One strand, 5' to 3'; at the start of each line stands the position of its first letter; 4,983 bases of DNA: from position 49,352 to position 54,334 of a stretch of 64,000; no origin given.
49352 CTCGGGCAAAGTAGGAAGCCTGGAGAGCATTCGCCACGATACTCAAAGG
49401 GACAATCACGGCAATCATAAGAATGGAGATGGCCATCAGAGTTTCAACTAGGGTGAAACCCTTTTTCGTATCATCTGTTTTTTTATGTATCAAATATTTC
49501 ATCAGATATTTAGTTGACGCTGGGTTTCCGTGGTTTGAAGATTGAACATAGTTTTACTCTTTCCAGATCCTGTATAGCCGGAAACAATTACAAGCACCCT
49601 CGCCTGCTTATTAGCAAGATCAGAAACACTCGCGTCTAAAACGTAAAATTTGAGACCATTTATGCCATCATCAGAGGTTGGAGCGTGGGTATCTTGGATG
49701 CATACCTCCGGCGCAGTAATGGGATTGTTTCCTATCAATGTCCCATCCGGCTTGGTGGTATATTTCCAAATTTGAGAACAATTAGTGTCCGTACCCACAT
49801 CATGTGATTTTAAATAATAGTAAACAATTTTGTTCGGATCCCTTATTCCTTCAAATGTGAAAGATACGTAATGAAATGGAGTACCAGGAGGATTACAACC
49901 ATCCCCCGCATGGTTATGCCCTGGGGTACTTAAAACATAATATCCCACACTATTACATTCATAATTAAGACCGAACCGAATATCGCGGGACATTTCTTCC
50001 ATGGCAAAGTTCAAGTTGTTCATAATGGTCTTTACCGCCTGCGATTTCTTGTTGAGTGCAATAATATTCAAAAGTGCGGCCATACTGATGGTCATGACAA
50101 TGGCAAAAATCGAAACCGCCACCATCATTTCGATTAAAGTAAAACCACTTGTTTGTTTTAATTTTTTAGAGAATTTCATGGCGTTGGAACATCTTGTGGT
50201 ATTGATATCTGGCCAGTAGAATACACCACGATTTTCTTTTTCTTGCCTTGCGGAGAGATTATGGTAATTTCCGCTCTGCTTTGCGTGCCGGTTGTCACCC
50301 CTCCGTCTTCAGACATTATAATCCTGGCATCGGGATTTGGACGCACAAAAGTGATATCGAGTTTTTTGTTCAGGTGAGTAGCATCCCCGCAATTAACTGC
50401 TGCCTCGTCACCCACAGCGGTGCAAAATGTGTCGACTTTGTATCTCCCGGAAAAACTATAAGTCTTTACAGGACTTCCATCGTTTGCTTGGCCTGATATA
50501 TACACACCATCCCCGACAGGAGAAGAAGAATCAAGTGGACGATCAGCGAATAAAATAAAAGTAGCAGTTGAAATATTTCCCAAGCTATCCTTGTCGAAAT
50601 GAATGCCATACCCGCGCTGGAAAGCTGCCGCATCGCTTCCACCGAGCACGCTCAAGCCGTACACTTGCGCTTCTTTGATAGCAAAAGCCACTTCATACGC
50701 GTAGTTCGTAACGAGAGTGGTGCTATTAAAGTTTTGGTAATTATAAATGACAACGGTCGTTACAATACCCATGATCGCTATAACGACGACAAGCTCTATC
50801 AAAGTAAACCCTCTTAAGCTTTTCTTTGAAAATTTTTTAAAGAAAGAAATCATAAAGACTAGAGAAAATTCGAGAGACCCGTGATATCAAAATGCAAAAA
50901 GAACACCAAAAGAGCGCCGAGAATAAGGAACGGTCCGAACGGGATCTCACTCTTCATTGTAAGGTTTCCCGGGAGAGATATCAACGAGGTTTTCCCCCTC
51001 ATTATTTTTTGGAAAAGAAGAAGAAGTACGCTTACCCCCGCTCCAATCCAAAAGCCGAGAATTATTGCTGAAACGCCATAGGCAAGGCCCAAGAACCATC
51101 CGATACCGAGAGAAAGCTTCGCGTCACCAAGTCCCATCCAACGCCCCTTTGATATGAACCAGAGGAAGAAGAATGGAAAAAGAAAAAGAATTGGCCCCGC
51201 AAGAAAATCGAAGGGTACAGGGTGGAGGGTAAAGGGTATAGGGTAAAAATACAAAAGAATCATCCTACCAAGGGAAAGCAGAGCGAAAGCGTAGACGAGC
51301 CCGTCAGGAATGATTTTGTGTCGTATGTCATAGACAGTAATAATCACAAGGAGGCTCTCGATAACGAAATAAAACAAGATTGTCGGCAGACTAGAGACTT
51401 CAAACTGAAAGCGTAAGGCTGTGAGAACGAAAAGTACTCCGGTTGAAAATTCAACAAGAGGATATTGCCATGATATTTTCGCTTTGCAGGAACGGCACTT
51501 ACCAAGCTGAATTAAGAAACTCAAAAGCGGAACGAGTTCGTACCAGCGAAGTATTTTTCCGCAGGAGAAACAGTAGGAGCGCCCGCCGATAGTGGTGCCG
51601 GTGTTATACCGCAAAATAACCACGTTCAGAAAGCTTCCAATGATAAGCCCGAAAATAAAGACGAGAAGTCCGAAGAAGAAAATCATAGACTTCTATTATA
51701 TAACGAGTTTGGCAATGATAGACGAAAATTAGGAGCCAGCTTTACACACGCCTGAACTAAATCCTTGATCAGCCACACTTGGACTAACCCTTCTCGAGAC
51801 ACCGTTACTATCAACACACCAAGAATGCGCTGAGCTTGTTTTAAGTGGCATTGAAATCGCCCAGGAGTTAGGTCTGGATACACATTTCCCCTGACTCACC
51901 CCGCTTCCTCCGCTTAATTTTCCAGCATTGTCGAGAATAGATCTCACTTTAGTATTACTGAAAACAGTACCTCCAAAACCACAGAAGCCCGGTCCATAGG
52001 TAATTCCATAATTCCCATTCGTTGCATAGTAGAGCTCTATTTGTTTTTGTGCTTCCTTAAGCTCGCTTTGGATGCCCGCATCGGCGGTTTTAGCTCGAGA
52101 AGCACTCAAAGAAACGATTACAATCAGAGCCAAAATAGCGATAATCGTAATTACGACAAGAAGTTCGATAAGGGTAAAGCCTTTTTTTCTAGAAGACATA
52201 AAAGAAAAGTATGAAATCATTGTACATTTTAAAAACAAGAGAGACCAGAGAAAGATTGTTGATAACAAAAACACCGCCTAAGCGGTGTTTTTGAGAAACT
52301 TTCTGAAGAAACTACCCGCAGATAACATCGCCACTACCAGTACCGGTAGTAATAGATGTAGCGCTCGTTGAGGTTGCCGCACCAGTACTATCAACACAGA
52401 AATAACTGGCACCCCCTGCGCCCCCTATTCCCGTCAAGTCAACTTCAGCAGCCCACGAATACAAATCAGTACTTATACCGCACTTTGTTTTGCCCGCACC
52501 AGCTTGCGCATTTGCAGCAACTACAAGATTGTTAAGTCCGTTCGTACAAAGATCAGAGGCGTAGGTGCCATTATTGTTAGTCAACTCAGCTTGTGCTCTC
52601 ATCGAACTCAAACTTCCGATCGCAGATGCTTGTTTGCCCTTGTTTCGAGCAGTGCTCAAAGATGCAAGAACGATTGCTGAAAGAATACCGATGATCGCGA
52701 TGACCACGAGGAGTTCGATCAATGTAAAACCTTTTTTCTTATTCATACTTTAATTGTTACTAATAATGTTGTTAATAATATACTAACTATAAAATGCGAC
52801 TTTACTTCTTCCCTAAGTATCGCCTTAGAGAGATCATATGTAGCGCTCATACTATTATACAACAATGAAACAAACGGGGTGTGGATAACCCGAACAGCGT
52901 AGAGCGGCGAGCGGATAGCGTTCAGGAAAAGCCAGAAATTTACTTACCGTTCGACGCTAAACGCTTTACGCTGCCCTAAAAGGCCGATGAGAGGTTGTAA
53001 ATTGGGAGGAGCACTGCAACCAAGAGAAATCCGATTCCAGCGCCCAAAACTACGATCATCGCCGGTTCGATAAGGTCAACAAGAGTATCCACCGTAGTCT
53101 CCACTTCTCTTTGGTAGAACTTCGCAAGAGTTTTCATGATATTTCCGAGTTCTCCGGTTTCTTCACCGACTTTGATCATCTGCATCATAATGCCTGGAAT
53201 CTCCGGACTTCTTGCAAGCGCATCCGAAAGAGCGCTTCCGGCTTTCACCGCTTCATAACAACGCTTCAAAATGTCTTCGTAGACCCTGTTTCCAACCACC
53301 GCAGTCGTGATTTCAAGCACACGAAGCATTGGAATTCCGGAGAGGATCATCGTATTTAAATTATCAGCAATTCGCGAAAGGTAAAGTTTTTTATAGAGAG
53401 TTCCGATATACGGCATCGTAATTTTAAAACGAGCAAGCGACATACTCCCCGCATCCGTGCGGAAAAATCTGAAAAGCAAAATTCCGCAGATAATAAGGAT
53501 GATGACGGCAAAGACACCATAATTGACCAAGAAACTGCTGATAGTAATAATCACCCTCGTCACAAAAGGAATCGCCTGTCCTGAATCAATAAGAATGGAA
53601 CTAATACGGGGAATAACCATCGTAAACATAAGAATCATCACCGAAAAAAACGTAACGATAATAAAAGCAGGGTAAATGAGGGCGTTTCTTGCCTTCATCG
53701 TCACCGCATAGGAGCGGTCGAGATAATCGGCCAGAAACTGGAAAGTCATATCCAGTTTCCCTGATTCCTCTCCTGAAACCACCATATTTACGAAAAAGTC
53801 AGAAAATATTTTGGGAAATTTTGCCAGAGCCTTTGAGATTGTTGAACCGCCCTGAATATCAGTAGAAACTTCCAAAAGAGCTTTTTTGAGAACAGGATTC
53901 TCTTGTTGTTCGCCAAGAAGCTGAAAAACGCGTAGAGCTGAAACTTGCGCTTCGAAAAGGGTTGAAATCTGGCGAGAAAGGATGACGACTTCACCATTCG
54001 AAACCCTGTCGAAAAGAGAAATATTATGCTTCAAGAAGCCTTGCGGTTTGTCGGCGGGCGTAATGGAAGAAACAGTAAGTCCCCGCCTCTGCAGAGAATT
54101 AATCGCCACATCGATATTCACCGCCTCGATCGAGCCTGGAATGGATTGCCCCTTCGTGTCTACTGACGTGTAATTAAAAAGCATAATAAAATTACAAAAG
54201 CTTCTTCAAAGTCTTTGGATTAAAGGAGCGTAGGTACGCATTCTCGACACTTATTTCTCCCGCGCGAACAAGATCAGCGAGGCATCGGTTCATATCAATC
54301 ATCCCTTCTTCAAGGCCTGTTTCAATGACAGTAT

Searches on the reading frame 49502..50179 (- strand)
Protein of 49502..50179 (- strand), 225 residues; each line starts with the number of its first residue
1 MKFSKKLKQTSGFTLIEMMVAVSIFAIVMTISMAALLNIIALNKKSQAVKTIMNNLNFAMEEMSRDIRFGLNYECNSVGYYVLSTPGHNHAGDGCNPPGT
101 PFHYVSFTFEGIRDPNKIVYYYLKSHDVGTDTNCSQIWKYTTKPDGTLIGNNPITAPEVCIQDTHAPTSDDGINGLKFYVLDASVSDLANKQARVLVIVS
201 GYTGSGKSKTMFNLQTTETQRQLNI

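Call 65: search_protein_families(library=pfam, proteins=[window:49502-50179:-], max_evalue=0.001)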
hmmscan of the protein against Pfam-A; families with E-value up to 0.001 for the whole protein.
window:49502-50179:- (225 aa): 1 family
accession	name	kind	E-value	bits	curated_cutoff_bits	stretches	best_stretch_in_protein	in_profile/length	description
PF07963.17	N_methyl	-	1.5e-08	34.3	21.2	1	9-32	3-26/27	Prokaryotic N-terminal methylation motif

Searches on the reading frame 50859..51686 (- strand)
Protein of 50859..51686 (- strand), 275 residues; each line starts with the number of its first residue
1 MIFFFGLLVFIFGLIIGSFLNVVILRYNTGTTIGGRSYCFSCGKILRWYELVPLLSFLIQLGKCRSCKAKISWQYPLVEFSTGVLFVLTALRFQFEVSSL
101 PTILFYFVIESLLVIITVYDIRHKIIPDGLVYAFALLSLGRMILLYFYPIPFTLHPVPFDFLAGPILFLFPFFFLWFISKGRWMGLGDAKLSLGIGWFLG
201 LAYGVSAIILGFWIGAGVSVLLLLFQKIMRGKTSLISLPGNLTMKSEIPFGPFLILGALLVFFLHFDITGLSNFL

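Call 65: search_protein_families(library=pfam, proteins=[window:50859-51686:-], max_evalue=0.001)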
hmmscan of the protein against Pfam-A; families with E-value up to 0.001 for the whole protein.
window:50859-51686:- (275 aa): 2 families
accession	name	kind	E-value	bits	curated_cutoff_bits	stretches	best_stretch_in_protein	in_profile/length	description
PF06750.18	A24_N_bact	-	6.6e-30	103.5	23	1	11-93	1-84/84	Bacterial Peptidase A24 N-terminal domain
PF01478.23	Peptidase_A24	-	1.2e-09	39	26.5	1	109-219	3-103/104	Type IV leader peptidase family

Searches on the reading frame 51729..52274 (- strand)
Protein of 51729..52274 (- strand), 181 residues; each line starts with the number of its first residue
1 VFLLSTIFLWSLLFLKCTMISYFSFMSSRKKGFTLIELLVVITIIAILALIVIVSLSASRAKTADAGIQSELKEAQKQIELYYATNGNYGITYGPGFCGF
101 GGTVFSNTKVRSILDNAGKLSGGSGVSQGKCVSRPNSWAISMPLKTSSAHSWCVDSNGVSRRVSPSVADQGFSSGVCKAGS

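Call 65: search_protein_families(library=pfam, proteins=[window:51729-52274:-], max_evalue=0.001)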
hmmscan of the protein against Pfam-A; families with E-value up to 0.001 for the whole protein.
window:51729-52274:- (181 aa): 1 family
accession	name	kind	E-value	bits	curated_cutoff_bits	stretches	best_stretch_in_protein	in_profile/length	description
PF07963.17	N_methyl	-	8.8e-10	38.2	21.2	1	28-52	2-26/27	Prokaryotic N-terminal methylation motif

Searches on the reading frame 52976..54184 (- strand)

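Call 65: search_protein_families(library=pfam, proteins=[window:52976-54184:-], max_evalue=0.001)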
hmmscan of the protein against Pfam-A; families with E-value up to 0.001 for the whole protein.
window:52976-54184:- (402 aa): 1 family
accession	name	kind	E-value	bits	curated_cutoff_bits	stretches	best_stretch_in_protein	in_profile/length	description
PF00482.28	T2SSF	-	4.1e-55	185.5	25.2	2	70-192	2-125/125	Type II secretion system (T2SS), protein F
